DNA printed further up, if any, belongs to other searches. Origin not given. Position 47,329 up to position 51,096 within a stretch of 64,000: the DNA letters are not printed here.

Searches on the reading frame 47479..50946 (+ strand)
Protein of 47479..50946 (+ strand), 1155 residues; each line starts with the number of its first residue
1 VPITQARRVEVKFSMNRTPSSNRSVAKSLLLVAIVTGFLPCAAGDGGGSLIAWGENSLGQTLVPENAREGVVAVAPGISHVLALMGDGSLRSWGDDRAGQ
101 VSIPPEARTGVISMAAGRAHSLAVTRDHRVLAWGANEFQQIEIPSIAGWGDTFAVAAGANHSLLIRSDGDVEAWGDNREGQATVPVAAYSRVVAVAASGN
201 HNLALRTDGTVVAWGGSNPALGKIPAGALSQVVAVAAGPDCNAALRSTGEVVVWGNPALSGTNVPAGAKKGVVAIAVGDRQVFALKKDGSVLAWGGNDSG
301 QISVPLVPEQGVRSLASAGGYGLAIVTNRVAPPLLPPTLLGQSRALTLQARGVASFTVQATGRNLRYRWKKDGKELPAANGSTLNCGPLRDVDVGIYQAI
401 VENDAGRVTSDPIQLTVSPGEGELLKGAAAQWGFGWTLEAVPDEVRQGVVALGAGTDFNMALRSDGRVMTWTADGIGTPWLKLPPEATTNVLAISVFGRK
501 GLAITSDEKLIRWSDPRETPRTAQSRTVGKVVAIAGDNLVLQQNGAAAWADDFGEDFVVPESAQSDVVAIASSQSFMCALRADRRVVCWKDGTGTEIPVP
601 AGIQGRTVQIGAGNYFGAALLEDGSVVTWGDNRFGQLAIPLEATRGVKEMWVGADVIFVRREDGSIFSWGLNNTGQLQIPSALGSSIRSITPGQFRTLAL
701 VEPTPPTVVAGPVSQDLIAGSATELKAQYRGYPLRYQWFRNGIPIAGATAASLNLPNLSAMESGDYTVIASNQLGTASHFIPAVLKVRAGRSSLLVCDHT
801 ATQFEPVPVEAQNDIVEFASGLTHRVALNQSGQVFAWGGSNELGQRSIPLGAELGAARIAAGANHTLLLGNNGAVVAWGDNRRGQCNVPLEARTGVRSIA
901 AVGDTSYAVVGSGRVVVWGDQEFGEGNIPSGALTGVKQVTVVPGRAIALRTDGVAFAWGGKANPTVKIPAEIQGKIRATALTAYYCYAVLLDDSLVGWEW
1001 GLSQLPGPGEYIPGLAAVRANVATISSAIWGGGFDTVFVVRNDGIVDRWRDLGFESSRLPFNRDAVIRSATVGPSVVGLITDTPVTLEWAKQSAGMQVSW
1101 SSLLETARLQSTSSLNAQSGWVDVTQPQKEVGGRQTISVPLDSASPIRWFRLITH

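Call 114: search_protein_families(library=pfam, proteins=[window:47479-50946:+], max_evalue=0.00001)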
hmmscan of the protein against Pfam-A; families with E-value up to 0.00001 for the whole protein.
window:47479-50946:+ (1155 aa): 6 families
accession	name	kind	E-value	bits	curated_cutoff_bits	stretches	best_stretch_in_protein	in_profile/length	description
PF13540.12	RCC1_2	-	6.9e-86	280.6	22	6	608-636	2-30/30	Regulator of chromosome condensation (RCC1) repeat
PF25390.1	WD40_RLD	-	1.2e-79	268.7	150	3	22-303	25-331/363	RCC1-like domain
PF13927.12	Ig_3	-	7.8e-10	39.6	30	0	705-772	1-78/78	Immunoglobulin domain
PF00415.24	RCC1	-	1.1e-09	39.1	21.7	0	663-677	1-15/50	Regulator of chromosome condensation (RCC1) repeat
PF07679.22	I-set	-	6.6e-08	32.9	23.7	0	708-779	3-84/90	Immunoglobulin I-set domain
PF25384.1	Alsin_RLD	-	7.3e-06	26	100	0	109-141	275-307/405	Alsin RCC1-like domain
